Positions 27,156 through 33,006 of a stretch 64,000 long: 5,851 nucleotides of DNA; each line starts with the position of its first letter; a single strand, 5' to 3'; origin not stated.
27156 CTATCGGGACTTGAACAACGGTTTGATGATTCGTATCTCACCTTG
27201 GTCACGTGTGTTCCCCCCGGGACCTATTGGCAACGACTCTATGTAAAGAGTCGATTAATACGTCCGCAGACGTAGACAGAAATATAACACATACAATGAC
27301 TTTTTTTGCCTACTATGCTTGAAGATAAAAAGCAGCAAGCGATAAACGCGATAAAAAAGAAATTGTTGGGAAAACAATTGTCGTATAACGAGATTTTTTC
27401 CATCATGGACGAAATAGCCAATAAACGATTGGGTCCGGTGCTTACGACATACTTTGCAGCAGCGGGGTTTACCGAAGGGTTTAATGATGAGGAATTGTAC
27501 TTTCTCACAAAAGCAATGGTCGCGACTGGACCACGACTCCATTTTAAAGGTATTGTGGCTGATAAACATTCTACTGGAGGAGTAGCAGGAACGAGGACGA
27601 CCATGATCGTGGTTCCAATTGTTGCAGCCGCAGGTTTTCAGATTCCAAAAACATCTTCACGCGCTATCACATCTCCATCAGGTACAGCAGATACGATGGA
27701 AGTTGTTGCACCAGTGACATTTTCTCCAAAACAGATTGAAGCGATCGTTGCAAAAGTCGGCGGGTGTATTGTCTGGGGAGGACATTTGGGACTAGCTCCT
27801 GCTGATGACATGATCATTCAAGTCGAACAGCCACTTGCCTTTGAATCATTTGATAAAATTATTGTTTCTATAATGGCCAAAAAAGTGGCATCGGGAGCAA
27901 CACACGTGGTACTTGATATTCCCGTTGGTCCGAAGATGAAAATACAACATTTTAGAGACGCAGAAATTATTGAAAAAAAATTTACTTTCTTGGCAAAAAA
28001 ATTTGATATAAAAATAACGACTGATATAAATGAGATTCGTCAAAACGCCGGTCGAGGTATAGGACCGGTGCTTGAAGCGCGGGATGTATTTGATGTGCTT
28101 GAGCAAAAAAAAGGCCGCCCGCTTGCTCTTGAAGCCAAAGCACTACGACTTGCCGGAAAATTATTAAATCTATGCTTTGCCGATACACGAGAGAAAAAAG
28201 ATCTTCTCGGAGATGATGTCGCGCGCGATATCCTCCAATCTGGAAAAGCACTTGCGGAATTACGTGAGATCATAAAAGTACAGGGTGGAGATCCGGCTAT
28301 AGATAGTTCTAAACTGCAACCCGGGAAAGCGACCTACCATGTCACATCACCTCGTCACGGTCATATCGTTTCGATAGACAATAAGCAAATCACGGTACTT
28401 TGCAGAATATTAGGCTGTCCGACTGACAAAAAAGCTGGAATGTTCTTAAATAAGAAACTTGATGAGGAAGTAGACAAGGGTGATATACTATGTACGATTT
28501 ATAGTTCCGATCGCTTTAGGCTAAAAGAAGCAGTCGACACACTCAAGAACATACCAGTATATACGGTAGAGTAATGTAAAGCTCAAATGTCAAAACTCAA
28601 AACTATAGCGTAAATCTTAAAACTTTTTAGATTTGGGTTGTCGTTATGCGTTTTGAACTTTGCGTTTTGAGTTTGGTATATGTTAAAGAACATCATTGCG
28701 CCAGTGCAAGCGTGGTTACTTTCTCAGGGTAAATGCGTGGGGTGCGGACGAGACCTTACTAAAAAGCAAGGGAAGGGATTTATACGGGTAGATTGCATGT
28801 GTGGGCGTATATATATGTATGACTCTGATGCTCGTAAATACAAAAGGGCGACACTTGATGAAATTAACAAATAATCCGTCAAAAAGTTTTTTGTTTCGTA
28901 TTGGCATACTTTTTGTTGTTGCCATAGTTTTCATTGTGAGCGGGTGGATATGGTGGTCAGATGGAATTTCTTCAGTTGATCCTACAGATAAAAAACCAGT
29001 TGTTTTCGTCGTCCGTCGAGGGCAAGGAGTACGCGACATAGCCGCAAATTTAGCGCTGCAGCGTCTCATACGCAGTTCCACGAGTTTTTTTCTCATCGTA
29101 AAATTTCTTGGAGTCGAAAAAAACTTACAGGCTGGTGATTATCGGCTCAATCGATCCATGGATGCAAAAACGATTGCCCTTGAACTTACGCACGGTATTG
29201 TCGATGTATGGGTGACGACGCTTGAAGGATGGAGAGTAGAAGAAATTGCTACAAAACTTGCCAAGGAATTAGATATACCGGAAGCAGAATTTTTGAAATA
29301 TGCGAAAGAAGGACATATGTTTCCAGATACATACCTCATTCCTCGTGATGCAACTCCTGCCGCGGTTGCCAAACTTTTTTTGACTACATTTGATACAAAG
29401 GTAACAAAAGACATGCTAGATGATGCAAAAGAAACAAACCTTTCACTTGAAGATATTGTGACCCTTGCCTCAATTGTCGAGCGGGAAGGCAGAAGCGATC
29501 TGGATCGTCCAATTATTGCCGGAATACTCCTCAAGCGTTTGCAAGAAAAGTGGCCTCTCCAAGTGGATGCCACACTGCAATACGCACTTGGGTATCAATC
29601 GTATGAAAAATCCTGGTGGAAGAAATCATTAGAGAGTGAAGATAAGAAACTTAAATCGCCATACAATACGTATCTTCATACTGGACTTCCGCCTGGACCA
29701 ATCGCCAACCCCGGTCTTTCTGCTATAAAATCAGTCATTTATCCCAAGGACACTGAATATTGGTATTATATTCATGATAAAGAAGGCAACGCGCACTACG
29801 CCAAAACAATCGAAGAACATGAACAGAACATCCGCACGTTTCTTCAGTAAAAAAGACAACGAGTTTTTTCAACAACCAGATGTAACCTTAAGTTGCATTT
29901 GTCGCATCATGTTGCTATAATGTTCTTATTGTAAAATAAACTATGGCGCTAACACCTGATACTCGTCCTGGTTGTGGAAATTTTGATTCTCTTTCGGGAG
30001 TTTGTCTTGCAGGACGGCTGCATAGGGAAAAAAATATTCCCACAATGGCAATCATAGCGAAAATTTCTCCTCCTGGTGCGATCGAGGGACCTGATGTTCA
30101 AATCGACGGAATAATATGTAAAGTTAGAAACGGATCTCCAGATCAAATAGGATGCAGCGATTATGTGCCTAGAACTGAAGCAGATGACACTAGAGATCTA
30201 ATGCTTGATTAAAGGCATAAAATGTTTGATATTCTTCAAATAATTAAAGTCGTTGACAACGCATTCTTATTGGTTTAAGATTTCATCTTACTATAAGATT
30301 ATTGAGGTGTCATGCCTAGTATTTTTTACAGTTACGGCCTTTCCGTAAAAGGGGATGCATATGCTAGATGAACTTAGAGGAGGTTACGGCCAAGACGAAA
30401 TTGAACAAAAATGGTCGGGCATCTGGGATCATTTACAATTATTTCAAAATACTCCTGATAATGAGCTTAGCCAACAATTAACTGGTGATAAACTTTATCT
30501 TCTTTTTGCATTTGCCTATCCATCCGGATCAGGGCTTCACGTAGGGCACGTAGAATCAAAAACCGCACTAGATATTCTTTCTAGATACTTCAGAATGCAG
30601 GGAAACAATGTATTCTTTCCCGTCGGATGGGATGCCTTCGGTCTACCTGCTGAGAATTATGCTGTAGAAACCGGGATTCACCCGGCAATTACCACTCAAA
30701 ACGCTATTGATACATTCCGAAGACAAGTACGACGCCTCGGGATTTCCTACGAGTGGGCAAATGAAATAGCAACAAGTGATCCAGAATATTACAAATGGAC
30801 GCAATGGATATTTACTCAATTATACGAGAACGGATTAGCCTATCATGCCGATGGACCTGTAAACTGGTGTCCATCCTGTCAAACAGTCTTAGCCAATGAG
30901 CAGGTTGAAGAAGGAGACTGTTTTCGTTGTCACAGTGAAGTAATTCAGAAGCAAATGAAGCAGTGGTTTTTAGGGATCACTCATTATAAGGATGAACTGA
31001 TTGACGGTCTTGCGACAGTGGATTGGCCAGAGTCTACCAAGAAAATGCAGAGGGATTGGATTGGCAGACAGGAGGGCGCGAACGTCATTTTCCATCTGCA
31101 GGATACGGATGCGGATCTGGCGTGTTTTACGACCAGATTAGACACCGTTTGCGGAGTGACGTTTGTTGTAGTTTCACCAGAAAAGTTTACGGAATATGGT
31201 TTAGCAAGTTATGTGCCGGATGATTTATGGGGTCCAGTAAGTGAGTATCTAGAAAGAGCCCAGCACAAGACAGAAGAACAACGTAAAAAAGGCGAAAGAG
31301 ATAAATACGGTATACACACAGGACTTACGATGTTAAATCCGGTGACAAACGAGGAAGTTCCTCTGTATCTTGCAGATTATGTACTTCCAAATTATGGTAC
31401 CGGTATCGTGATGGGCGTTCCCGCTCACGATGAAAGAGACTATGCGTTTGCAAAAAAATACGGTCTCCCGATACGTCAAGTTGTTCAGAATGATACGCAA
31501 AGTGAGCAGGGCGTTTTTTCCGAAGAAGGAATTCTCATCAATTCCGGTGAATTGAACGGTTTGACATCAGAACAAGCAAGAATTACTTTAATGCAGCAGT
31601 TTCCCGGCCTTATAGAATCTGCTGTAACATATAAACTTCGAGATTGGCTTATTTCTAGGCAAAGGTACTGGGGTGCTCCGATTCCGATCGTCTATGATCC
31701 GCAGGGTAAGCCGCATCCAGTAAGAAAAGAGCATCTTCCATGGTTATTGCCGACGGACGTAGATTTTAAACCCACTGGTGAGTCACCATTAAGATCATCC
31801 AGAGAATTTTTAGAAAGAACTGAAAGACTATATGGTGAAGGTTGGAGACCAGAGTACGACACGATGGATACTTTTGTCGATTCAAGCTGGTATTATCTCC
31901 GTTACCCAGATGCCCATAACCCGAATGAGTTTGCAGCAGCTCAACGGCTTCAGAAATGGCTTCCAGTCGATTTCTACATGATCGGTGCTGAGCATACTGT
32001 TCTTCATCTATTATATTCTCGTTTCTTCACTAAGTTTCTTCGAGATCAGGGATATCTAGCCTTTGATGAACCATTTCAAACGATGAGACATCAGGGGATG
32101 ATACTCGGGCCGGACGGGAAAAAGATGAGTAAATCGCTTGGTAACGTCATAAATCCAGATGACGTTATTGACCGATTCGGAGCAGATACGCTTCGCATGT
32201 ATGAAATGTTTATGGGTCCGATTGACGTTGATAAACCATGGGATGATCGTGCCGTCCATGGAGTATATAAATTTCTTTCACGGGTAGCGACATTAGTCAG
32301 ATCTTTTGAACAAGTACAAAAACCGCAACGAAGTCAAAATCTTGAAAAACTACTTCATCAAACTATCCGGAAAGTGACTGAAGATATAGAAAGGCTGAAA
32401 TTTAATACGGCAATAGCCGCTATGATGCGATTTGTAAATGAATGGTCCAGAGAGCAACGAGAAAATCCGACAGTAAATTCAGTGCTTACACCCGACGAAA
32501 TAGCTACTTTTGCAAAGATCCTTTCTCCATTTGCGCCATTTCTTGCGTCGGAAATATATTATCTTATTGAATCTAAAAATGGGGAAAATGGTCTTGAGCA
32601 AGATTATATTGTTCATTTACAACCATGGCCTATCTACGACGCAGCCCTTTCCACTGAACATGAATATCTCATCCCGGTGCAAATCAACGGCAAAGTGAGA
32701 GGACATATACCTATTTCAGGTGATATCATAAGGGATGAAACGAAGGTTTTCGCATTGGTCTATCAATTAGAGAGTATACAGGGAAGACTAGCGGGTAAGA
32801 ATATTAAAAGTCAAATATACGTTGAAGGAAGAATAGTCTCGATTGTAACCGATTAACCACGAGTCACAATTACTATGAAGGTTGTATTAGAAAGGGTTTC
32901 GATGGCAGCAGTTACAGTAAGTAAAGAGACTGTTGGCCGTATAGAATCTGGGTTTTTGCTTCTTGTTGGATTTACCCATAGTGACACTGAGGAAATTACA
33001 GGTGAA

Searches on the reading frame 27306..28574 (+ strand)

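Call 7: search_protein_families(library=pfam, proteins=[window:27306-28574:+], max_evalue=0.001)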
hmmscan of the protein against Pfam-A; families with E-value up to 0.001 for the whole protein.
window:27306-28574:+ (422 aa): 3 families
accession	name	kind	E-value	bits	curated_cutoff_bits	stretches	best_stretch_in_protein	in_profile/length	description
PF00591.27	Glycos_transf_3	-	8.8e-12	45.6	27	1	83-205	3-139/253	Glycosyl transferase family, a/b domain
PF07831.19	PYNP_C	-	2e-10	40.6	27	1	354-415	2-70/75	Pyrimidine nucleoside phosphorylase C-terminal domain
PF02885.22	Glycos_trans_3N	-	2.9e-09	37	26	1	15-75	3-63/63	Glycosyl transferase family, helical bundle domain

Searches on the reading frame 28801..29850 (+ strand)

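Call 7: search_protein_families(library=pfam, proteins=[window:28801-29850:+], max_evalue=0.001)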
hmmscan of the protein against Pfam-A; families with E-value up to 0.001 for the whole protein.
window:28801-29850:+ (349 aa): 1 family
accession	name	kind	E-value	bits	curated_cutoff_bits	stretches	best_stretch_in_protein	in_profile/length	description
PF02618.21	YceG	-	1.4e-76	258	32.4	1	69-345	1-274/275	YceG-like family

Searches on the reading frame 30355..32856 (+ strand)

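Call 7: search_protein_families(library=pfam, proteins=[window:30355-32856:+], max_evalue=0.001)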
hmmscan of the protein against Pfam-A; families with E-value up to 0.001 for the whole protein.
window:30355-32856:+ (833 aa): 6 families
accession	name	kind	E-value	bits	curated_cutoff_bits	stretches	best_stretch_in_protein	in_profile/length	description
PF13603.12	tRNA-synt_1_2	-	3.9e-55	186.7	25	1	233-412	1-180/185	Leucyl-tRNA synthetase, editing domain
PF00133.28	tRNA-synt_1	-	4.5e-54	184.2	22.7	2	54-236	32-225/414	tRNA synthetases class I (I, L, M and V)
PF09334.17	tRNA-synt_1g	-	7.5e-32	111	20.1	2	52-198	6-148/391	tRNA synthetases class I (M)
PF08264.19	Anticodon_1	-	1.4e-17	64.3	25.1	1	663-787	4-138/148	Anticodon-binding domain of tRNA ligase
PF01406.26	tRNA-synt_1e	-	3.8e-07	30.2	27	1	574-616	238-279/301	tRNA synthetases class I (C) catalytic domain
PF00579.31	tRNA-synt_1b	-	0.00051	19.9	21.1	0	563-604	175-213/292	tRNA synthetases class I (W and Y)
